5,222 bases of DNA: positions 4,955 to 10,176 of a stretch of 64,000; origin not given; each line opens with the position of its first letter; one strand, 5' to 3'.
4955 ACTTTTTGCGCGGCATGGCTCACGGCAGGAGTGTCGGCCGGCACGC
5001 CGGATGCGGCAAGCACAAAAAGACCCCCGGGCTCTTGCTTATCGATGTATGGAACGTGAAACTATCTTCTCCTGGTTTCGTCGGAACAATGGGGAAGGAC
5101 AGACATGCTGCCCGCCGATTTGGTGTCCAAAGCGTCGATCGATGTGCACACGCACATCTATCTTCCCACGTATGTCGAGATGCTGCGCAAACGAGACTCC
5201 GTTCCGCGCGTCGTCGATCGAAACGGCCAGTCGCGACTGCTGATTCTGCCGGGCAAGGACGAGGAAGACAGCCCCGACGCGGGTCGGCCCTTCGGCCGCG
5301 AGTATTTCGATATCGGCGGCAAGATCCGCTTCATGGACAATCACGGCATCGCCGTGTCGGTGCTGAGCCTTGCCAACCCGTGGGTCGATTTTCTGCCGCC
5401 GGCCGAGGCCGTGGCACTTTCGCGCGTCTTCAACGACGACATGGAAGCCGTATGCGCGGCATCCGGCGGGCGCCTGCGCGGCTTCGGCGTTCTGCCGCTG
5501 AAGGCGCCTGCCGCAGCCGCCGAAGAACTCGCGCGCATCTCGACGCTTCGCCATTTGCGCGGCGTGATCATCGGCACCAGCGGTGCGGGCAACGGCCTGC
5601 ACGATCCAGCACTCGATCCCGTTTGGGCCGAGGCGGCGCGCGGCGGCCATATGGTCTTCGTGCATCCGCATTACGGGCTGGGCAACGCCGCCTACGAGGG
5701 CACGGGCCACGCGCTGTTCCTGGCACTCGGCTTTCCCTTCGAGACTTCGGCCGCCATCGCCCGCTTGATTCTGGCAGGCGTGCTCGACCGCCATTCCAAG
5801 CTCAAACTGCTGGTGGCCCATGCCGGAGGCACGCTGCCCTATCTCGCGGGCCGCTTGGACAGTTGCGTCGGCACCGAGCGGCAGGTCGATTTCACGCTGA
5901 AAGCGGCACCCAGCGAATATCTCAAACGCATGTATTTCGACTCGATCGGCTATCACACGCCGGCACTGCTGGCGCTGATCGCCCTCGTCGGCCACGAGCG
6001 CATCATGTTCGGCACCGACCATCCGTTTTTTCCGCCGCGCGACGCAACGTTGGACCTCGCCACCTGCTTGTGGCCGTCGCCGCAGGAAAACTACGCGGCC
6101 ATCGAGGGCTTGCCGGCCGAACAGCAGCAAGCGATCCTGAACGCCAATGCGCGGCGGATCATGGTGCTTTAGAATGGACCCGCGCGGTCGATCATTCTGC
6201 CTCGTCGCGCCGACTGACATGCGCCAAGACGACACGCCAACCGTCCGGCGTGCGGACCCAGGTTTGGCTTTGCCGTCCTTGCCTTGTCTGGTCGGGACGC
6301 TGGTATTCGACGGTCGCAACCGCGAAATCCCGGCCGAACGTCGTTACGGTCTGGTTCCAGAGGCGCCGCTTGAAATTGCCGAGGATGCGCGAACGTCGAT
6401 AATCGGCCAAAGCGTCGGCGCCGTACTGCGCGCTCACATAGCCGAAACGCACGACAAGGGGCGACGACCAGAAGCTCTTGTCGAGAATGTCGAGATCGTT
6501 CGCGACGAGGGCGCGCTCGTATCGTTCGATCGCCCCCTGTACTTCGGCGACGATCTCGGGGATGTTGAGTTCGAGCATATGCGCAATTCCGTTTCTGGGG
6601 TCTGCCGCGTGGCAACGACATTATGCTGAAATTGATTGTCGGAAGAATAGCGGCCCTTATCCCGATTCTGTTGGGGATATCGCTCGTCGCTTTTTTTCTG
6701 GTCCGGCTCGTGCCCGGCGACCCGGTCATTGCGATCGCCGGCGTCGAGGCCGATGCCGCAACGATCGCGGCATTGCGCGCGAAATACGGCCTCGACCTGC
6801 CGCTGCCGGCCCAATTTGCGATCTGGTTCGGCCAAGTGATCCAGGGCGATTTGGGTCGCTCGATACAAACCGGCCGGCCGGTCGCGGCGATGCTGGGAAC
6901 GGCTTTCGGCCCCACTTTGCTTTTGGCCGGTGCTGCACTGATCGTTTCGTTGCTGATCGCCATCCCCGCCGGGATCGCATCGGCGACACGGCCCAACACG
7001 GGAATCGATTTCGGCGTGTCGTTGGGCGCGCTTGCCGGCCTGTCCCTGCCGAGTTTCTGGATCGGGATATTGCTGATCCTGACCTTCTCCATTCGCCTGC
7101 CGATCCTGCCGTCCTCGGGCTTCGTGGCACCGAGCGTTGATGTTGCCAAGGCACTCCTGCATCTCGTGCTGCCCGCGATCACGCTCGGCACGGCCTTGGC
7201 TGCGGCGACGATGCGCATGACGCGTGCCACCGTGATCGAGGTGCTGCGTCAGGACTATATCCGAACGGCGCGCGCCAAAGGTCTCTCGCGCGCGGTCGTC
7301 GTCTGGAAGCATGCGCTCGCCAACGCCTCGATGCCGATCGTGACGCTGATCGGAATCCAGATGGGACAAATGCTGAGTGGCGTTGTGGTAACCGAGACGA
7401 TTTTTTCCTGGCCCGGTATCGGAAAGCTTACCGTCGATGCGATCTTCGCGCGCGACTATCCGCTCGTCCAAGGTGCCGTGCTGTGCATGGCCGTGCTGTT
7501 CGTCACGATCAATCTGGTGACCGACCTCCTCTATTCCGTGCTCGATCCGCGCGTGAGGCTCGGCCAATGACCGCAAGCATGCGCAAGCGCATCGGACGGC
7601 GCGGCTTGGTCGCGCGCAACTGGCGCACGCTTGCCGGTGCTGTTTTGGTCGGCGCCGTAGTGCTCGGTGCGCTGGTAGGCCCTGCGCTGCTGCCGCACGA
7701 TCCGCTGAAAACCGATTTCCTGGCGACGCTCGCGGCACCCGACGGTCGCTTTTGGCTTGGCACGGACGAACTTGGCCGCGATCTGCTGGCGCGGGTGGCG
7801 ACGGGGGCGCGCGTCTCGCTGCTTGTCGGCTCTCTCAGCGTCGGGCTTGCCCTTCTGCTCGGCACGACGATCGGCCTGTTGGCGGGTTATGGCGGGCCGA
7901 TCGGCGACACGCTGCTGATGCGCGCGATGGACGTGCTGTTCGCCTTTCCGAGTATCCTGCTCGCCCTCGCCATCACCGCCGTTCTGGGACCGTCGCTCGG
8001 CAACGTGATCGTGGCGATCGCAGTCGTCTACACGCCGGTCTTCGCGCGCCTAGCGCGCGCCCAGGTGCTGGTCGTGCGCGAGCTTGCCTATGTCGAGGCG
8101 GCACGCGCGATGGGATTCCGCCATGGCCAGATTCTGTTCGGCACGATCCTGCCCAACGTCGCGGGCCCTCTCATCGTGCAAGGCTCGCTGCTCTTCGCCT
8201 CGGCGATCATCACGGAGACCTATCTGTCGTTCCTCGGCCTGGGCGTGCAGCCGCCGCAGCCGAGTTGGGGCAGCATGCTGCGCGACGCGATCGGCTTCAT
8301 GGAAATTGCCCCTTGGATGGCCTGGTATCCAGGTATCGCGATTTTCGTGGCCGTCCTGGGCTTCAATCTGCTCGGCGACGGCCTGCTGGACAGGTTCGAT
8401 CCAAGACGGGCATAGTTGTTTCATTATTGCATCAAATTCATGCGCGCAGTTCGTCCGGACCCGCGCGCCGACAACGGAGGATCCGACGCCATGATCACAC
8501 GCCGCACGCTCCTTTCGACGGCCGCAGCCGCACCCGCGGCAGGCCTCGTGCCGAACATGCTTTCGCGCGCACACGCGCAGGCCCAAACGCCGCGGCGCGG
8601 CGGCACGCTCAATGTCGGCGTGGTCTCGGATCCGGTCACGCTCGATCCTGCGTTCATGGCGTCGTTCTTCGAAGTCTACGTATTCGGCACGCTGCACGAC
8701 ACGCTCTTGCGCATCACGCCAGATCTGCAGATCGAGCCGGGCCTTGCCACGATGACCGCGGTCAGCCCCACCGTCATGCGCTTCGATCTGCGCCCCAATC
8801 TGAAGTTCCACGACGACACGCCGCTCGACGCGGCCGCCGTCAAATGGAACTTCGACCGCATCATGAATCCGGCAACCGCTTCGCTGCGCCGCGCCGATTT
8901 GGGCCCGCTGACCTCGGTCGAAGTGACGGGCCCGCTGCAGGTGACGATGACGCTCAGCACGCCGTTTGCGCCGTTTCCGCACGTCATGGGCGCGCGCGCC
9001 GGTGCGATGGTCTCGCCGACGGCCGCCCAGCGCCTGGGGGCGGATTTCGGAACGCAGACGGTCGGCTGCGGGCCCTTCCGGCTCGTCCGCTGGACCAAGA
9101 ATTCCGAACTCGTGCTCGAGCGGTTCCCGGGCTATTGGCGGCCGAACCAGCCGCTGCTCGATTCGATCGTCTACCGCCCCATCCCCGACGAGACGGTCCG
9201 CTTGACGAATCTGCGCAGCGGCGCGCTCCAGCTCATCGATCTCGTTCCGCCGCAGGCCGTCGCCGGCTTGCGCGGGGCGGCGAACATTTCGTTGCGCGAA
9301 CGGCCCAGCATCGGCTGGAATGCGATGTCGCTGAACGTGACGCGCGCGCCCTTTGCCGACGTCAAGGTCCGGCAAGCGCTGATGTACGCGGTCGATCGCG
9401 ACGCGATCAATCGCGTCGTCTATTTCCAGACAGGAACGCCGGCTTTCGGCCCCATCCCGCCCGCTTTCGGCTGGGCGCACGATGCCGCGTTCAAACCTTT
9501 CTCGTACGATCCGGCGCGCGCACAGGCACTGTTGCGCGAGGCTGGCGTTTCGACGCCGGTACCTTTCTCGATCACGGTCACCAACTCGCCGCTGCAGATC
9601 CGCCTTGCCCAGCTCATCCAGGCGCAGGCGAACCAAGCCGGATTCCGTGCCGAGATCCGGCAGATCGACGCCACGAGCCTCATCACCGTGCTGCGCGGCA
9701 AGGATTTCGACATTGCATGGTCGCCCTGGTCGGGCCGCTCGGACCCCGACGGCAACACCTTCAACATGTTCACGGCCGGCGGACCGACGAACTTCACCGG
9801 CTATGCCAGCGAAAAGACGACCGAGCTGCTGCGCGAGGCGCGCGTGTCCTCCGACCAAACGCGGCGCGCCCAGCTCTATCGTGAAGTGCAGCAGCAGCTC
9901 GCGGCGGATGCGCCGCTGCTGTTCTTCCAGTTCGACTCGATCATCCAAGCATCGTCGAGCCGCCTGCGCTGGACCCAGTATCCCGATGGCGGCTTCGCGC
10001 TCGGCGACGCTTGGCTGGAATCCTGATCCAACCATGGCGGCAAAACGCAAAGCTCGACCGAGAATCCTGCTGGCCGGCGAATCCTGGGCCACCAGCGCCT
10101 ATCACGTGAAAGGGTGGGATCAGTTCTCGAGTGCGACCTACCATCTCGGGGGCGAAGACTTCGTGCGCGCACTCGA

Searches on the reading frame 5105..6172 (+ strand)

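Call 17: search_protein_families(library=pfam, proteins=[window:5105-6172:+], max_evalue=0.00001)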
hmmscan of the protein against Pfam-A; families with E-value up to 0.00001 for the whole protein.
window:5105-6172:+ (355 aa): 1 family
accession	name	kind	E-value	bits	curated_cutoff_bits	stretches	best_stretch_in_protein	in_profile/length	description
PF04909.20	Amidohydro_2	-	1.3e-31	110.9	26.4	1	12-352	1-286/289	Amidohydrolase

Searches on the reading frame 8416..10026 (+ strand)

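Call 11: search_protein_families(library=pfam, proteins=[window:8416-10026:+], max_evalue=0.001)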
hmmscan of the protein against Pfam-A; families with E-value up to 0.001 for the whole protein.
window:8416-10026:+ (536 aa): 1 family
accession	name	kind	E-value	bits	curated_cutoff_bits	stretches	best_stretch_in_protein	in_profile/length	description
PF00496.27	SBP_bac_5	-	2.5e-87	293.8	32.4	1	106-458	2-366/368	Bacterial extracellular solute-binding proteins, family 5 Middle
